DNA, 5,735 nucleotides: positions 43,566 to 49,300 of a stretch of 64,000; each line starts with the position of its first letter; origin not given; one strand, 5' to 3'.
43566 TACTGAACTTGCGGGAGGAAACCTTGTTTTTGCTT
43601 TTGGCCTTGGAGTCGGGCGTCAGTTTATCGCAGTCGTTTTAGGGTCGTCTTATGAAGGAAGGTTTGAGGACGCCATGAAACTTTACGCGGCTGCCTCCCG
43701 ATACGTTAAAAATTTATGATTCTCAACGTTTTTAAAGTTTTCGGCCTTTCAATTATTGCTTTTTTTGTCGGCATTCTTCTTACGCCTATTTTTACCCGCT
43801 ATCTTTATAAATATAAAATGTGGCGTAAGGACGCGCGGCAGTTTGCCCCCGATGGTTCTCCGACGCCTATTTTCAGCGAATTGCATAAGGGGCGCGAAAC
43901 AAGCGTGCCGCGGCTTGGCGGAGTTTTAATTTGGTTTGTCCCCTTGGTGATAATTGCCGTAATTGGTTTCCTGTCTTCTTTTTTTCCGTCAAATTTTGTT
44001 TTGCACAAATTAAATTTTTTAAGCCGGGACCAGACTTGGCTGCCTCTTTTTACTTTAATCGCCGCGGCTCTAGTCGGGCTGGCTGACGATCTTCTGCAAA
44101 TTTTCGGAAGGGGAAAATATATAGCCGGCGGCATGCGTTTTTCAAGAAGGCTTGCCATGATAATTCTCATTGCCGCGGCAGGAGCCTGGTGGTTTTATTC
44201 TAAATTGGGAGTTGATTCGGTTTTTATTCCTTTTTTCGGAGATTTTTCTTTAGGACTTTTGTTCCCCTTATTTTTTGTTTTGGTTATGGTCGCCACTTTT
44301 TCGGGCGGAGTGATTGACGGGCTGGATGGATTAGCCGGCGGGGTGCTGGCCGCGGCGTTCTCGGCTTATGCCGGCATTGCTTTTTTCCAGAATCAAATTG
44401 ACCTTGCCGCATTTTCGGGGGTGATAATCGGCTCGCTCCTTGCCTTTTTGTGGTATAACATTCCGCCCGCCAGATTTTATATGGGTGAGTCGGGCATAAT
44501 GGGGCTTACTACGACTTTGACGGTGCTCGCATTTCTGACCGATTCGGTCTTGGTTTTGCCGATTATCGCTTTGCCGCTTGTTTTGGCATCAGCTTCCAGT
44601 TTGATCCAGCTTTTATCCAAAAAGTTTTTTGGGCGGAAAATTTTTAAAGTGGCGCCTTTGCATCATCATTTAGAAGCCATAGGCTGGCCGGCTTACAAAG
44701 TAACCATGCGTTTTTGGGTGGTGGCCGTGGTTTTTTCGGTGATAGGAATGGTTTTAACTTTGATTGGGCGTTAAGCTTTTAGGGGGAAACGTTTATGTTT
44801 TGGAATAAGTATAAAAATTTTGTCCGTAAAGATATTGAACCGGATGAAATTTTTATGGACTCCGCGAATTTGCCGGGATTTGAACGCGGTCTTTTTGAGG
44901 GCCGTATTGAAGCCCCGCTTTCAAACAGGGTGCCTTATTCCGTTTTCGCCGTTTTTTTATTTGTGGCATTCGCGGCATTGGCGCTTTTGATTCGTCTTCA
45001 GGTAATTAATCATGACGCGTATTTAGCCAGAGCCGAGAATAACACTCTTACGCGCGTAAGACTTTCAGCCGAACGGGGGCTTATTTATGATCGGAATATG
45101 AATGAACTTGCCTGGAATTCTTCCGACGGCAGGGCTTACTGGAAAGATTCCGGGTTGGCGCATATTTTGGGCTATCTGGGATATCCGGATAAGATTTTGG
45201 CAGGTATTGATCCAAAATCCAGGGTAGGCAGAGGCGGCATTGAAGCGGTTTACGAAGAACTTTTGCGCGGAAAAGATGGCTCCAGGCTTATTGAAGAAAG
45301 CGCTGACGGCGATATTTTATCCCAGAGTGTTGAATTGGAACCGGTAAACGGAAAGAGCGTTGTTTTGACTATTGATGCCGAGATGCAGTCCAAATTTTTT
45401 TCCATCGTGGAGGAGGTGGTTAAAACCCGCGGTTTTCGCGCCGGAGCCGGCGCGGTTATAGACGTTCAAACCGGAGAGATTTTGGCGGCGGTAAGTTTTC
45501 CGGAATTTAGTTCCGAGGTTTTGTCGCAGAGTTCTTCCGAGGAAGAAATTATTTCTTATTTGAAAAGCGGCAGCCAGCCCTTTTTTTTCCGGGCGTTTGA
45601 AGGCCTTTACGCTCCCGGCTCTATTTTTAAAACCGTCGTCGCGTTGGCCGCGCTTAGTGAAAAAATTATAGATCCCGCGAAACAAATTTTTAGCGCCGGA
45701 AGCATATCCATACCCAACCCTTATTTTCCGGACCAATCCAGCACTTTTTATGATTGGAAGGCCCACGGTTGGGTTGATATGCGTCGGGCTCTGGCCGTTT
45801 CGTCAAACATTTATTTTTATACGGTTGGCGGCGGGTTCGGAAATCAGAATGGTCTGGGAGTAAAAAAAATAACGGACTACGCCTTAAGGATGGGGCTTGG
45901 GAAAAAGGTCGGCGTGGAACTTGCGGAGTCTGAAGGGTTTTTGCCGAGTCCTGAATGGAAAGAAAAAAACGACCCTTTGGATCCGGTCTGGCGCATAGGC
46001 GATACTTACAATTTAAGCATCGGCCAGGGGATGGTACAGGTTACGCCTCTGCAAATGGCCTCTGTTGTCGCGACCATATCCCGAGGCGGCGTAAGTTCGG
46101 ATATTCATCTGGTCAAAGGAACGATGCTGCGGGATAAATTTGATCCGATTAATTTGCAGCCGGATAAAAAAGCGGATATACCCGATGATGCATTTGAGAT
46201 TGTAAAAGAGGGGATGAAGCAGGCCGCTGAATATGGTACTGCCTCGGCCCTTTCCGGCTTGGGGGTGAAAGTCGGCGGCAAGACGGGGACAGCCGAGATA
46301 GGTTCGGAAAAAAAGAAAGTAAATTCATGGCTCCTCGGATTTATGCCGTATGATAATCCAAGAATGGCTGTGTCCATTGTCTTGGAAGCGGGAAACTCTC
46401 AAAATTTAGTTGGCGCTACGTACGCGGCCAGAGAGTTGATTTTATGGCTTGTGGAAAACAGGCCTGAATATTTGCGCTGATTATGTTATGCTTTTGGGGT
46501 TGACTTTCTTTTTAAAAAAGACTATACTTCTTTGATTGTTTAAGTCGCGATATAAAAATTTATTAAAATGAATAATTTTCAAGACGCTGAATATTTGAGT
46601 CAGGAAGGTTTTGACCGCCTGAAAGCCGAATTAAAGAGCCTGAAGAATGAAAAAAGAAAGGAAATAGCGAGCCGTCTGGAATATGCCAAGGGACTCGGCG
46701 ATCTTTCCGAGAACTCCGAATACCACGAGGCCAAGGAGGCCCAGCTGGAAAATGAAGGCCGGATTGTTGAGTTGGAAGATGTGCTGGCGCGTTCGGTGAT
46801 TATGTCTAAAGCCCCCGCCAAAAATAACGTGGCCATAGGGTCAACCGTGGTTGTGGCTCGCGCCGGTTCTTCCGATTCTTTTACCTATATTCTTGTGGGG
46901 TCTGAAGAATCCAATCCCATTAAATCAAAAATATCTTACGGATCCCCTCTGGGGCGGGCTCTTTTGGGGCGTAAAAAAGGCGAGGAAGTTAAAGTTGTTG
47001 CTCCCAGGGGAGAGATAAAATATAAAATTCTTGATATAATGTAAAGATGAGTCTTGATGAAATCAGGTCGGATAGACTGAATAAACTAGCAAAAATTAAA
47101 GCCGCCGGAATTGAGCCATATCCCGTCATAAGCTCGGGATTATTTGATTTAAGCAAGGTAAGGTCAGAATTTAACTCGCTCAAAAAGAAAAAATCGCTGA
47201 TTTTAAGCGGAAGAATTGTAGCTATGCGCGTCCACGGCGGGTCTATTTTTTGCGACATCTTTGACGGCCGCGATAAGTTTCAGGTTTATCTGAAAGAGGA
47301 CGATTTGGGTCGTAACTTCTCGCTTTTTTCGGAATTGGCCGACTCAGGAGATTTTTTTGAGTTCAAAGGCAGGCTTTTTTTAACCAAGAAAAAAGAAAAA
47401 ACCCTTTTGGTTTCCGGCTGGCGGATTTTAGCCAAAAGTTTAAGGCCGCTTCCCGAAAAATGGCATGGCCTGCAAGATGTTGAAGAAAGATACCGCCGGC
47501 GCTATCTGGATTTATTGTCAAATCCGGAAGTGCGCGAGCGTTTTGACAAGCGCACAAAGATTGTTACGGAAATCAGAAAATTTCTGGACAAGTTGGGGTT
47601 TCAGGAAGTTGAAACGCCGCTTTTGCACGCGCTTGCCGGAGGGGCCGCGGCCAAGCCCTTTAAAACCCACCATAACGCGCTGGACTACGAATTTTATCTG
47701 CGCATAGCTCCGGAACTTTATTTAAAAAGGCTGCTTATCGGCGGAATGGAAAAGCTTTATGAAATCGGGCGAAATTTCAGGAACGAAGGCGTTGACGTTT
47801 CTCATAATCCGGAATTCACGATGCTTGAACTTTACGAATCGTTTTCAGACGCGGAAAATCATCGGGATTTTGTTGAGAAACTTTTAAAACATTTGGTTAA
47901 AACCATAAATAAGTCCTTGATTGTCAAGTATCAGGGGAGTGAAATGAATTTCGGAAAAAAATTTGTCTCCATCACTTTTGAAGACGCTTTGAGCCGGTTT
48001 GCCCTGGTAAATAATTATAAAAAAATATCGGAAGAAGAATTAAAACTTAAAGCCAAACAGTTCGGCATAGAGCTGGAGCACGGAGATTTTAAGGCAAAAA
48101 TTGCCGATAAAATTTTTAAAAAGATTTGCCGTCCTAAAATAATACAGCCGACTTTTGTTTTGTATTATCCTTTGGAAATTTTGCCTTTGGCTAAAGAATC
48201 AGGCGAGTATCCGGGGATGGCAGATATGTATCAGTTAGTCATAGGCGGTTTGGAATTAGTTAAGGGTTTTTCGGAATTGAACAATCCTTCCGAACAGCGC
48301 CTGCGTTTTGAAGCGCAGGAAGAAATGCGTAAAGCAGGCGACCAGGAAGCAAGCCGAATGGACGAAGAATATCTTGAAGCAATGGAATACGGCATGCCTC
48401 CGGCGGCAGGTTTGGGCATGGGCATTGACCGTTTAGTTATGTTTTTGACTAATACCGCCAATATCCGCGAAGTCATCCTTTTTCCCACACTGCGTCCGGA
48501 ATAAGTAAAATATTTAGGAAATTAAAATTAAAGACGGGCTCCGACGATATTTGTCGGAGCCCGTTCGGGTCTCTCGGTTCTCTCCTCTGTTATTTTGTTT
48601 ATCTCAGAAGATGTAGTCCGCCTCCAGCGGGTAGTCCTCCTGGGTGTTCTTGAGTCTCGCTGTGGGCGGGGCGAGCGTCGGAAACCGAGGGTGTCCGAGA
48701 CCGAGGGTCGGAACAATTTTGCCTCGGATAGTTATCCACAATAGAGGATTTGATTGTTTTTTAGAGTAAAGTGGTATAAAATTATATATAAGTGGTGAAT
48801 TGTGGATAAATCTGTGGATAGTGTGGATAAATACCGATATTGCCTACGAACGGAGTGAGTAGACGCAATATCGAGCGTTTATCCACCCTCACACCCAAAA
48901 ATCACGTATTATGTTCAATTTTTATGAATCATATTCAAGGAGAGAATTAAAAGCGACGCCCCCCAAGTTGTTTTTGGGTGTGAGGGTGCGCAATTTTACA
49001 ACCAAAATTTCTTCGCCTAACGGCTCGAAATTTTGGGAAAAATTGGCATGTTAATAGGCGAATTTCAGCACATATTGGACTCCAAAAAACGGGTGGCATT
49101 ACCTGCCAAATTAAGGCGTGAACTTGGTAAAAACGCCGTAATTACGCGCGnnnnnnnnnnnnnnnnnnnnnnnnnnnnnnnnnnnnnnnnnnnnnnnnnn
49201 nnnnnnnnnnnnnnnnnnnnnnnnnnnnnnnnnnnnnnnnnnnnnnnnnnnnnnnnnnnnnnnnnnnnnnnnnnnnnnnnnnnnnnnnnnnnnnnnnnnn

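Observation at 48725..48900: Dense DnaA-box array plus AT-rich tract between lysS and mraZ: candidate oriC away from dnaA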

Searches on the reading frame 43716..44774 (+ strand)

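Call 11: search_protein_families(library=pfam, proteins=[window:43716-44774:+])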
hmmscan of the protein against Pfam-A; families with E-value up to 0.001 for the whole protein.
window:43716-44774:+ (352 aa): 1 family
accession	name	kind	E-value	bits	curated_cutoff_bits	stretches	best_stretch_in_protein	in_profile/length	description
PF00953.26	Glycos_transf_4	-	3e-20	73.3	27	1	110-273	4-157/160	Glycosyl transferase family 4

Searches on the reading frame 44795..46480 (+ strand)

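Call 11: search_protein_families(library=pfam, proteins=[window:44795-46480:+])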
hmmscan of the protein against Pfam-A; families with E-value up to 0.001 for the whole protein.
window:44795-46480:+ (561 aa): 2 families
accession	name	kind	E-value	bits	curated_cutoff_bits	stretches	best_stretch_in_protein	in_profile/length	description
PF00905.27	Transpeptidase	-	2.6e-51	175.1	22.1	1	219-536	3-285/299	Penicillin binding protein transpeptidase domain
PF03717.20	PBP_dimer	-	6.9e-14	53.1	24.4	1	109-177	104-178/180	Penicillin-binding Protein dimerisation domain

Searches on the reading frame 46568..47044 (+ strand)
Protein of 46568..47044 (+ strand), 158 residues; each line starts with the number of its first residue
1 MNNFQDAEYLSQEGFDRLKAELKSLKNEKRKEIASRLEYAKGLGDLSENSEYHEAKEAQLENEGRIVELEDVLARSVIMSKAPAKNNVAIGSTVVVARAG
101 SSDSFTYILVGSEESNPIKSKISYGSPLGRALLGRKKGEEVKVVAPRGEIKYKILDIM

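Call 11: search_protein_families(library=pfam, proteins=[window:46568-47044:+])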
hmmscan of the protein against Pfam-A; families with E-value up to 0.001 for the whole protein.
window:46568-47044:+ (158 aa): 2 families
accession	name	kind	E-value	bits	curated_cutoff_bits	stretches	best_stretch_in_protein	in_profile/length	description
PF03449.20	GreA_GreB_N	-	2.2e-24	85.9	24.5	1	9-78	2-71/71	Transcription elongation factor, N-terminal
PF01272.25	GreA_GreB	-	1.2e-23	83.3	26.9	1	85-157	3-75/77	Transcription elongation factor, GreA/GreB, C-term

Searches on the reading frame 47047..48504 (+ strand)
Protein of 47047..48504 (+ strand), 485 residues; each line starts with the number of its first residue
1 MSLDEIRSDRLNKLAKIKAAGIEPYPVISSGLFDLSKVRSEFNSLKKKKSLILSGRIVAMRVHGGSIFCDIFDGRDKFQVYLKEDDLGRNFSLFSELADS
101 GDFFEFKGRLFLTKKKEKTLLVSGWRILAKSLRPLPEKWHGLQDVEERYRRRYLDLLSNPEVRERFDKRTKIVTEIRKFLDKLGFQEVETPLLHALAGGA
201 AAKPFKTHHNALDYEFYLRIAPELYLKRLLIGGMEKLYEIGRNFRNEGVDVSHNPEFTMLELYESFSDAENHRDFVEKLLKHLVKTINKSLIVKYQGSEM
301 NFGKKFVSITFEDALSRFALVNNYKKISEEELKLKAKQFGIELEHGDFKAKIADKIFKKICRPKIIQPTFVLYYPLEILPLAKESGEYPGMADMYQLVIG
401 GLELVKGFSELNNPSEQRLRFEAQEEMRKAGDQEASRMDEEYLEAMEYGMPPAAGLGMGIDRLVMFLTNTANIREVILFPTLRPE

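Call 11: search_protein_families(library=pfam, proteins=[window:47047-48504:+])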
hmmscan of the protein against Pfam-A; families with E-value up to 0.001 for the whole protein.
window:47047-48504:+ (485 aa): 3 families
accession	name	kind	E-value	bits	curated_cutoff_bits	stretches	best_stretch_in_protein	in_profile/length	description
PF00152.25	tRNA-synt_2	-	2.6e-87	293.2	25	1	145-482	2-307/308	tRNA synthetases class II (D, K and N)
PF01409.25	tRNA-synt_2d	-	1.4e-07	31.7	19.8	0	440-476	198-235/246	tRNA synthetases class II core domain (F)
PF01336.31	tRNA_anti-codon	-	2.2e-07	31.1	27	1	53-128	3-75/75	OB-fold nucleic acid binding domain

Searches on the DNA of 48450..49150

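Call 39: search_rna_families(source=window, start=48450, end=49150, threshold=evalue, max_evalue=1)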
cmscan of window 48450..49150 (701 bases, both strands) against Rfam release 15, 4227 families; matches with E-value up to 1: 0.
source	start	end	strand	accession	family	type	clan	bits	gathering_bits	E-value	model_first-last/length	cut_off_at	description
